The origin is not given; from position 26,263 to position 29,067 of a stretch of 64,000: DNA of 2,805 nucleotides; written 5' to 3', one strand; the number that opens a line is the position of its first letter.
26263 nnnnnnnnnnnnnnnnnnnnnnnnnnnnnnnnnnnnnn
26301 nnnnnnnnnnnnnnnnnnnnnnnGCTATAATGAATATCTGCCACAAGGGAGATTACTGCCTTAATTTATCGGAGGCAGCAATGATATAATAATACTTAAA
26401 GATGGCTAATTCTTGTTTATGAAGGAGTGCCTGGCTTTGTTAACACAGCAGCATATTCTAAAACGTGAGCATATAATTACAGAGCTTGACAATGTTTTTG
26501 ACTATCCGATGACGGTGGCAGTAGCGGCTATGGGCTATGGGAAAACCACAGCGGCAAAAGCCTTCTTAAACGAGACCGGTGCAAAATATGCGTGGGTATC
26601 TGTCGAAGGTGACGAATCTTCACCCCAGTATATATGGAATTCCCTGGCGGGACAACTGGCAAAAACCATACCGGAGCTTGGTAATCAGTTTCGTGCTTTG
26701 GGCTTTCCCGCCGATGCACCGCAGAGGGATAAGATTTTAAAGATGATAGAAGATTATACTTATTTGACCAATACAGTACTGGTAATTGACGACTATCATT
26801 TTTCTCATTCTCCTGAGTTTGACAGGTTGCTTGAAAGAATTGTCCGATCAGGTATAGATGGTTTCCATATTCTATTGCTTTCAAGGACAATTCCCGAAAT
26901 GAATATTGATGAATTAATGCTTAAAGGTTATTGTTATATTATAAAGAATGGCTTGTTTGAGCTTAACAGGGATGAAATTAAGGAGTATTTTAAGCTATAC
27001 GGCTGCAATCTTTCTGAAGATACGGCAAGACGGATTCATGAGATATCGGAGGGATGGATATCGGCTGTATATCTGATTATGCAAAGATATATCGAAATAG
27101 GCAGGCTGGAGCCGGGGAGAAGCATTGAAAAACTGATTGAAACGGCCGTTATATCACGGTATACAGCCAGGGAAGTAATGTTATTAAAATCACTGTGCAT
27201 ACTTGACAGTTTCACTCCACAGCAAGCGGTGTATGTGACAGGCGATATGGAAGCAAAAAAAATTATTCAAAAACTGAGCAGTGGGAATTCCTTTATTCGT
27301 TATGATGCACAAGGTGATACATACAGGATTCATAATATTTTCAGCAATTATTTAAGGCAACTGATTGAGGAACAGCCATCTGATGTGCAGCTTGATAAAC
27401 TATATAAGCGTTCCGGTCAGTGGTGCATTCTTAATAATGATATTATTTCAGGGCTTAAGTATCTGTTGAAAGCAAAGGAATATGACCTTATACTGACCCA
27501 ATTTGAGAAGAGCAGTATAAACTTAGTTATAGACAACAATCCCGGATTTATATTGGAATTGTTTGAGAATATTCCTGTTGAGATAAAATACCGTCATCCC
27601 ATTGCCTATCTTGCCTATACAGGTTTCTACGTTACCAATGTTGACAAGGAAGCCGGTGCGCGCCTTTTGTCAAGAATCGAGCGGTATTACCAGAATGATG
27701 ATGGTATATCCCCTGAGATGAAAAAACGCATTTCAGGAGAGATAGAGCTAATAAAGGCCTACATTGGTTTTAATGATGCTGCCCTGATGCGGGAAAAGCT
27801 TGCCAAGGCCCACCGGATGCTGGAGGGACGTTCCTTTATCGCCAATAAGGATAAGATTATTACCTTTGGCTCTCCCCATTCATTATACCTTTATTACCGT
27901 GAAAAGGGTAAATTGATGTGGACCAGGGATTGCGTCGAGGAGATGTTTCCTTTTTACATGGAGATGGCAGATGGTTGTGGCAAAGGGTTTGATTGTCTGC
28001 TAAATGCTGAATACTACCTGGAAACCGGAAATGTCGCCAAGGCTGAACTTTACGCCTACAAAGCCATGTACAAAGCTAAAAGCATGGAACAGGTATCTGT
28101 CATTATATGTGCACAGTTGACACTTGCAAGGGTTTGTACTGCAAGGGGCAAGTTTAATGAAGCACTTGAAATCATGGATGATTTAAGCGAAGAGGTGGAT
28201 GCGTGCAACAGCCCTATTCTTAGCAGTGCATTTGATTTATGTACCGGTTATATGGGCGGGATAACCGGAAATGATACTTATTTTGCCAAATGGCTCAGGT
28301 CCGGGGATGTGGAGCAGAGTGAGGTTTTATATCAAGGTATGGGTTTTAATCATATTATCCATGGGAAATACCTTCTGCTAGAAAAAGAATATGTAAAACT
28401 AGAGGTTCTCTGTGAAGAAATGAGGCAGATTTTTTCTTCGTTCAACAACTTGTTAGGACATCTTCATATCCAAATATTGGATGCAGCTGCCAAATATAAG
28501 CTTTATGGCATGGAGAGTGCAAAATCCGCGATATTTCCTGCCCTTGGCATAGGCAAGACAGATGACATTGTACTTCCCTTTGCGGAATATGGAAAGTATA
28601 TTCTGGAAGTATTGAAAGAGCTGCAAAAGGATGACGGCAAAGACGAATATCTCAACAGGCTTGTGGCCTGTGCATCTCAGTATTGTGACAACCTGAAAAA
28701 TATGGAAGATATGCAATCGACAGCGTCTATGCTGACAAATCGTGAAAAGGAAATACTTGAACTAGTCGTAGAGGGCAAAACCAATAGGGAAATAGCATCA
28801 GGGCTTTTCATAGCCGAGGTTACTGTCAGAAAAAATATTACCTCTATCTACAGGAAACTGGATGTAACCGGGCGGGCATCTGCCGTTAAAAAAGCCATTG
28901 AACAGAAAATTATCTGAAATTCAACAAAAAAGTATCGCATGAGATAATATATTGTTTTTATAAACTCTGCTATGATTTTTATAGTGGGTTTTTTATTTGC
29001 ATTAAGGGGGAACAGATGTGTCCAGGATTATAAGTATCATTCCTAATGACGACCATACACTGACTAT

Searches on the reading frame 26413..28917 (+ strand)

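Call 6: search_protein_families(library=ncbifam, proteins=[window:26413-28917:+], max_evalue=0.00001)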
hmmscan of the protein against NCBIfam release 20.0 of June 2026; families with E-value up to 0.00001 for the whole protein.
window:26413-28917:+ (834 aa): 14 families
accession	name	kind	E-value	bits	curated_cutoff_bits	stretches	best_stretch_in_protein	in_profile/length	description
NF003420.0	PRK04841.1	equivalog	1.1e-46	159.3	537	2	11-459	12-469/903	HTH-type transcriptional regulator MalT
TIGR03020.2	EpsA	equivalog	9.1e-16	58.2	170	1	765-829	182-246/247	XrtB/PEP-CTERM-associated transcriptional regulator EpsA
NF047785.1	respo_reg_MadR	equivalog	1.8e-13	50.3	300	1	761-833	136-208/209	MadR family response regulator transcription factor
NF007505.1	PRK10100.1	equivalog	6.3e-13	48.9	250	1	753-828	124-199/204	biofilm master transcriptional regulator CsgD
NF052445.1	RespRegMctR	equivalog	2e-10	40.4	300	1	767-833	138-204/205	two-component system response regulator MctR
TIGR03541.1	reg_near_HchA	equivalog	6.5e-10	38.9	215.6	1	765-831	163-229/232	PA1136 family autoinducer-binding transcriptional regulator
NF011896.0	PRK15369.1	equivalog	2.6e-09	37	242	1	762-823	138-199/211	two component system response regulator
NF007708.0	PRK10403.1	equivalog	5.7e-09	35.7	343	1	755-825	135-205/215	nitrate/nitrite response regulator protein NarP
NF007935.0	PRK10651.1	equivalog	2.6e-08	33.3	250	1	763-829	145-211/216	two-component system response regulator NarL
NF047402.1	TransRegVisN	equivalog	1.5e-07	30.9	250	1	751-832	162-244/246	transcriptional regulator VisN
NF052366.1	photon_PedR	equivalog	2.2e-07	30.9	120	1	773-830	2-59/74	photosynthetic electron transport-dependent transcriptional regulator PedR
NF041830.1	RR_TF_ErdR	exception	1.4e-06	28.2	390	1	771-824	148-201/213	response regulator transcription factor ErdR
NF040749.1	tetrathio_RR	equivalog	3e-06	27.1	290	1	749-825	109-185/191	tetrathionate respiration response regulator TtrR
NF038181.1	reg_ATPase_IniR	equivalog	7.5e-06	24.6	750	0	762-822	755-815/827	isoniazid response ATPase/transcriptional regulator IniR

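Call 7: search_protein_families(library=pfam, proteins=[window:26413-28917:+], max_evalue=0.00001)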
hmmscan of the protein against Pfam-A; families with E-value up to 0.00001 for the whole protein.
window:26413-28917:+ (834 aa): 2 families
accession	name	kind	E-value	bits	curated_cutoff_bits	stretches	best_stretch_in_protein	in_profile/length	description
PF00196.25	GerE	-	7e-16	58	23.5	1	773-827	2-56/57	Bacterial regulatory proteins, luxR family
PF17874.7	TPR_MalT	-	9.7e-07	28.8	45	1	525-739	122-335/336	MalT-like TPR region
